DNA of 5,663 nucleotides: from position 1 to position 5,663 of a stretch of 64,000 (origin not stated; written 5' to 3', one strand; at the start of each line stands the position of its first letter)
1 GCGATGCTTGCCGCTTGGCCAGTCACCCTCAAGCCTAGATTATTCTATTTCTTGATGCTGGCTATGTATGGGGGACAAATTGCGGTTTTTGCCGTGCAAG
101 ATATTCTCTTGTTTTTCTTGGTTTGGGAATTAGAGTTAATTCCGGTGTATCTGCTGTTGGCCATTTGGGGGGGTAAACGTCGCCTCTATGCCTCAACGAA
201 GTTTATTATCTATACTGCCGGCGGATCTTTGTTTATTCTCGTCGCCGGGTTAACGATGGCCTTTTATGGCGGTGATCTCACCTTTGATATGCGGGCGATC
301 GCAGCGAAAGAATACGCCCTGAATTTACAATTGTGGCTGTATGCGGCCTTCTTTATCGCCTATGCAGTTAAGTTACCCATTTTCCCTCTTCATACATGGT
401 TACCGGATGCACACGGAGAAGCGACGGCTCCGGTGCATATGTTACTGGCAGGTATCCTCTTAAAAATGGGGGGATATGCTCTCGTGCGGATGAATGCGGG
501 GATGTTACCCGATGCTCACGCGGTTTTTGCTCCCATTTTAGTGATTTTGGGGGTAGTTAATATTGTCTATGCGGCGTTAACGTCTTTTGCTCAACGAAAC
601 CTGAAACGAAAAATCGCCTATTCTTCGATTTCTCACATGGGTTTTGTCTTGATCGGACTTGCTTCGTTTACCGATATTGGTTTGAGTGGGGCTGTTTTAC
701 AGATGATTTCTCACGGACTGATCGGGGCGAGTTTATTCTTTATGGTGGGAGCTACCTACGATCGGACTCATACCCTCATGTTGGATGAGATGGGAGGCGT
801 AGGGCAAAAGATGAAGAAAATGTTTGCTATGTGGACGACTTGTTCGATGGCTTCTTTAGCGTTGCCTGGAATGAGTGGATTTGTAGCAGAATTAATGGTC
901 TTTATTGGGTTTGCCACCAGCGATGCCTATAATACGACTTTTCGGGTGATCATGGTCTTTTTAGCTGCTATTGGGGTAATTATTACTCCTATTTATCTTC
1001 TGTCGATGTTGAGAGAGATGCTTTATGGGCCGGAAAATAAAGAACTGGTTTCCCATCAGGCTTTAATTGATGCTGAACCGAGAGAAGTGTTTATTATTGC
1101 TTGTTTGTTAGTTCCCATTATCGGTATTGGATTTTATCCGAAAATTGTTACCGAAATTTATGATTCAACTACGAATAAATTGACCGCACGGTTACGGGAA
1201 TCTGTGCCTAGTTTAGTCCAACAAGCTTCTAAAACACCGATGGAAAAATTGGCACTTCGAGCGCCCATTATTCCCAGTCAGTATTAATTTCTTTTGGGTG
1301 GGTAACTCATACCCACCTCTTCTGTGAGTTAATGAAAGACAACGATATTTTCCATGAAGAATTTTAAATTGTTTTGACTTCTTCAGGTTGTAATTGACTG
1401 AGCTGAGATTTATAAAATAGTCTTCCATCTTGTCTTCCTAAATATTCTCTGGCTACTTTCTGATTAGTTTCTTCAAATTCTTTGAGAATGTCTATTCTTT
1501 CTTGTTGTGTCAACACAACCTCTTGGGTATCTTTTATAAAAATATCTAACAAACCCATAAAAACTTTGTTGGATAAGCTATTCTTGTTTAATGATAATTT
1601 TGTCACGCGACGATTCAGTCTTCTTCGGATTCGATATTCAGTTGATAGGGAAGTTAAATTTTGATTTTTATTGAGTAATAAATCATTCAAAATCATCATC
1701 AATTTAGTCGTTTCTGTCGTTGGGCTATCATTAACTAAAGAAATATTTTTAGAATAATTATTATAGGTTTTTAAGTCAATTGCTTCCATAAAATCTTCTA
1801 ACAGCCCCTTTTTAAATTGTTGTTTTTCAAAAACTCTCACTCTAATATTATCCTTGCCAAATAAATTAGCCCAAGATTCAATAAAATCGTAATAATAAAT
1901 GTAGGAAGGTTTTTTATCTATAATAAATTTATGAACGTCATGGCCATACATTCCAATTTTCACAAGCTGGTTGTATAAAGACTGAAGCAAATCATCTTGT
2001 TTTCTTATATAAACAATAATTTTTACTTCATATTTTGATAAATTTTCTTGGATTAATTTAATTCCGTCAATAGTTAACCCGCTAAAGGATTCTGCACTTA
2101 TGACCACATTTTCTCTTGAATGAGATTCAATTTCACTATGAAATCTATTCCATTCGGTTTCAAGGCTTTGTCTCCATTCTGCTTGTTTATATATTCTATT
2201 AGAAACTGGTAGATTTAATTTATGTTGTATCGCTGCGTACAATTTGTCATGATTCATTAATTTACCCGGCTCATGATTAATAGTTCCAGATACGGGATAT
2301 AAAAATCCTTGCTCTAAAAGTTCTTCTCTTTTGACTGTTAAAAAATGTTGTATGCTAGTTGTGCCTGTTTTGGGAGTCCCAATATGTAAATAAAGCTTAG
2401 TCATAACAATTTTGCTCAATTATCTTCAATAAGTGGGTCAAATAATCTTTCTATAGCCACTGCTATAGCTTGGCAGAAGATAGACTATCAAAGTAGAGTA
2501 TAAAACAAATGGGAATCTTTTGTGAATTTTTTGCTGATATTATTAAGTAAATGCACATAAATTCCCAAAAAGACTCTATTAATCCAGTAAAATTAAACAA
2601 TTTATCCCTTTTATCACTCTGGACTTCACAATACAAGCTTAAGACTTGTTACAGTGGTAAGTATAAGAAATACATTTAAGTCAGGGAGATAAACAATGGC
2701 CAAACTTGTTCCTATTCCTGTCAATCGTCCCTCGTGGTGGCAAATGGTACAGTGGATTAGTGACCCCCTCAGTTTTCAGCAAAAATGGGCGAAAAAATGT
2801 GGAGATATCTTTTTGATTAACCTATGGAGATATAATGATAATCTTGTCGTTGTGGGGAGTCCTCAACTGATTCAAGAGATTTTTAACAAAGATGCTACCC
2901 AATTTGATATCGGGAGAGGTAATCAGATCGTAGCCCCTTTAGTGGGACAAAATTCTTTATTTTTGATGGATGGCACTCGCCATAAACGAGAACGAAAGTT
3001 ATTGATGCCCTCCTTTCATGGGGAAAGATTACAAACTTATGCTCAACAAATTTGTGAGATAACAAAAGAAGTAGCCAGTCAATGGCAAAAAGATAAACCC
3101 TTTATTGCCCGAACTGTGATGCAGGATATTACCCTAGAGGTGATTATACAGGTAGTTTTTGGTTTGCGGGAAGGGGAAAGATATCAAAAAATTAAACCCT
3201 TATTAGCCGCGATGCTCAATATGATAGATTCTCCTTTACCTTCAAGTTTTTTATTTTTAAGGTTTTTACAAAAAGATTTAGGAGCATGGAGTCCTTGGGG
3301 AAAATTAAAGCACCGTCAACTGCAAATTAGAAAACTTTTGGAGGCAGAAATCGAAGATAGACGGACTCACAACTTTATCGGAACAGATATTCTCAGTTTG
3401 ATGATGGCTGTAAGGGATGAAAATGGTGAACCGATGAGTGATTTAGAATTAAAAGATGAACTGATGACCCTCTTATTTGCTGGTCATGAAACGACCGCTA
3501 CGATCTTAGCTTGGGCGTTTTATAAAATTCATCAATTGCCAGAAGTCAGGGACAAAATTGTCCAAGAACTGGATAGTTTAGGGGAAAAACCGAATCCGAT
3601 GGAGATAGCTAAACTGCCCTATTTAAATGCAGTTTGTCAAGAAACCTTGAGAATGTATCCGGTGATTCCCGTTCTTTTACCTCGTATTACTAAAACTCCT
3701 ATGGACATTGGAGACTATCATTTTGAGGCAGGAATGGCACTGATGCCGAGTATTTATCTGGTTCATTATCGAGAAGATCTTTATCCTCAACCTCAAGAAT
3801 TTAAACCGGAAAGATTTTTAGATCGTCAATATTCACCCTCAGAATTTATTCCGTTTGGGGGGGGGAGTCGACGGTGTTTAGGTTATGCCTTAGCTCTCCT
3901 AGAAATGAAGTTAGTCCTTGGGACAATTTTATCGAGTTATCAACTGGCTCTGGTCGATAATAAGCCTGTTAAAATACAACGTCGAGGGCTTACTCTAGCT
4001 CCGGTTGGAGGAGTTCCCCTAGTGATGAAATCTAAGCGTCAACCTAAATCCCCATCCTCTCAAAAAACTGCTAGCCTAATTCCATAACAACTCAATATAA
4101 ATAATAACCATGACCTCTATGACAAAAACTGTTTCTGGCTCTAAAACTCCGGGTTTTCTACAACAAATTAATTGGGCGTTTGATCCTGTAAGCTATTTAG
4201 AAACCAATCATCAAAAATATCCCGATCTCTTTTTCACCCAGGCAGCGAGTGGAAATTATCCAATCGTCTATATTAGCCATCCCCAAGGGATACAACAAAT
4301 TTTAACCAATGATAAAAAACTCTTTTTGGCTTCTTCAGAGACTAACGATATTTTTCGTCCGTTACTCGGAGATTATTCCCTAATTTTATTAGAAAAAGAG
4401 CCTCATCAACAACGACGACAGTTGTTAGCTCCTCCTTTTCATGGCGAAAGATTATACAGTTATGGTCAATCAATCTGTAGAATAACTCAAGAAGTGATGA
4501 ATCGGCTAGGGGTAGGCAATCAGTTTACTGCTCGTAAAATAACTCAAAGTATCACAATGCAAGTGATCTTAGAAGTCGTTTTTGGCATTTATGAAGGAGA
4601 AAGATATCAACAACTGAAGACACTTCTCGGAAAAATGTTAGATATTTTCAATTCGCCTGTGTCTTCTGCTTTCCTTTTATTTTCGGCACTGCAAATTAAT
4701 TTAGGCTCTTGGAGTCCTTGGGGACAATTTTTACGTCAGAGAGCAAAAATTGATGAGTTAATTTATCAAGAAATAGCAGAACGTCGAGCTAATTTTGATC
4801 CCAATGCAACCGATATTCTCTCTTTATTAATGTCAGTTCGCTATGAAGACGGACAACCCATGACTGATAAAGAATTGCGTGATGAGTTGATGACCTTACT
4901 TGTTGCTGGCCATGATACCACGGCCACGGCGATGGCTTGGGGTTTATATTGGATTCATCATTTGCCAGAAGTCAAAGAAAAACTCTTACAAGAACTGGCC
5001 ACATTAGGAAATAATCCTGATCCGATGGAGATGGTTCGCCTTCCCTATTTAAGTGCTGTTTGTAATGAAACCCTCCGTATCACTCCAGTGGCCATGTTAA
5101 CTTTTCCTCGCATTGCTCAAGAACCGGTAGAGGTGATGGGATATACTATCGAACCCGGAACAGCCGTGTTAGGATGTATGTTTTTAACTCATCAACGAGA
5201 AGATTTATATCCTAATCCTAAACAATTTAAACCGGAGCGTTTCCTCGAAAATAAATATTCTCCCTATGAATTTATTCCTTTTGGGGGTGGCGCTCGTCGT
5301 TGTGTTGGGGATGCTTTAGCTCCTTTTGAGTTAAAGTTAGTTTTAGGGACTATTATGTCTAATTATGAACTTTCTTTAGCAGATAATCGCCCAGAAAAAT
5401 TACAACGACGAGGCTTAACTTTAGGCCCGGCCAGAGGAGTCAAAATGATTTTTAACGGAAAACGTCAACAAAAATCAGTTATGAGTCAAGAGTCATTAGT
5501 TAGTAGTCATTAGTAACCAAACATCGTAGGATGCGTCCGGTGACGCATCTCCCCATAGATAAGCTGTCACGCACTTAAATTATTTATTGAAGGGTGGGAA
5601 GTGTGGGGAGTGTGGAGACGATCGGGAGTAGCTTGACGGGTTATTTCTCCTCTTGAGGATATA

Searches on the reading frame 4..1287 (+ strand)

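Call 36: search_protein_families(library=pfam, proteins=[window:4-1287:+], max_evalue=0.00001)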
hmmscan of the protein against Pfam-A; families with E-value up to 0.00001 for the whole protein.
window:4-1287:+ (427 aa): 1 family
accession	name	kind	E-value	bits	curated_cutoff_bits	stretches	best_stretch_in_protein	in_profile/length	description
PF00361.26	Proton_antipo_M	-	1.6e-62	211.8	21.5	1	32-314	2-286/294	NADH:quinone oxidoreductase/Mrp antiporter, TM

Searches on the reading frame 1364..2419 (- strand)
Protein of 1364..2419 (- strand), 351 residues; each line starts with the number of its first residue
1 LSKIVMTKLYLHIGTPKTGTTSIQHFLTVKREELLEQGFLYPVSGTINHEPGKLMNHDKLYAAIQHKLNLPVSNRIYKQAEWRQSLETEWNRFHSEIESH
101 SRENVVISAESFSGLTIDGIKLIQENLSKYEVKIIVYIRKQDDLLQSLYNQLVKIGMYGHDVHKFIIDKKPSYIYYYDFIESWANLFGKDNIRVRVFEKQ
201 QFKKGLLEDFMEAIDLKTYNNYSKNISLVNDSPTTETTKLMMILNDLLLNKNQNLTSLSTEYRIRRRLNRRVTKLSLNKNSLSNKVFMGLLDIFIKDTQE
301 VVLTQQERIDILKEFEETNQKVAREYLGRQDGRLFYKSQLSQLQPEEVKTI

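Call 36: search_protein_families(library=pfam, proteins=[window:1364-2419:-], max_evalue=0.00001)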
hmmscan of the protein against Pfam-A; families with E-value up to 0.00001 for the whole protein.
window:1364-2419:- (351 aa): 0 families

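Call 40: search_protein_families(library=pfam, proteins=[window:1364-2419:-], max_evalue=0.001)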
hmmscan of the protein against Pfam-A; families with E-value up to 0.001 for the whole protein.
window:1364-2419:- (351 aa): 1 family
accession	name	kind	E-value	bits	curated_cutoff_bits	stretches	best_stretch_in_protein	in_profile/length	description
PF00685.33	Sulfotransfer_1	-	4.2e-05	23.5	22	1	13-193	7-157/255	Sulfotransferase domain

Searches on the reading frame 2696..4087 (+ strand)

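Call 36: search_protein_families(library=pfam, proteins=[window:2696-4087:+], max_evalue=0.00001)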
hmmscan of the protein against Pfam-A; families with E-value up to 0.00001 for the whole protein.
window:2696-4087:+ (463 aa): 1 family
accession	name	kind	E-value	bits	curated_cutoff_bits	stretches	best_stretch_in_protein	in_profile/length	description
PF00067.27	p450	-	5.4e-82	276.4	22.8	1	7-436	3-455/462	Cytochrome P450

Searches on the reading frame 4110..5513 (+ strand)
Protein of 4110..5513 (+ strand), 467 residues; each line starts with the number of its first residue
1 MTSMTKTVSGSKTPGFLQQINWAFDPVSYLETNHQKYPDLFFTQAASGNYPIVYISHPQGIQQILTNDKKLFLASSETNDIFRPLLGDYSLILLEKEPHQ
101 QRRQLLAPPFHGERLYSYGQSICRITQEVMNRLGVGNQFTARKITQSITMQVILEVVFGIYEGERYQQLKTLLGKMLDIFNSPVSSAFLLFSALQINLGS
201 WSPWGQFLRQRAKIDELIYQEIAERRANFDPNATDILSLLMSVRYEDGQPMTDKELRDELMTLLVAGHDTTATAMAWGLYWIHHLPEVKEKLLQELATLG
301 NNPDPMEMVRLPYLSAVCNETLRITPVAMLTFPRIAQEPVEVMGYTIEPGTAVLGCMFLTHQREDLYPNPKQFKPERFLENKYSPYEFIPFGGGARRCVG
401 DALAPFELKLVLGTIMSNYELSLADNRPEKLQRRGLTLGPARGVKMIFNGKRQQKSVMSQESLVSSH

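Call 36: search_protein_families(library=pfam, proteins=[window:4110-5513:+], max_evalue=0.00001)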
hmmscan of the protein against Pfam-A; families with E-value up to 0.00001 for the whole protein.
window:4110-5513:+ (467 aa): 1 family
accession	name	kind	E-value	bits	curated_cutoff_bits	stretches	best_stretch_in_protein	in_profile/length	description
PF00067.27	p450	-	6.8e-81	272.8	22.8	1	25-440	21-455/462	Cytochrome P450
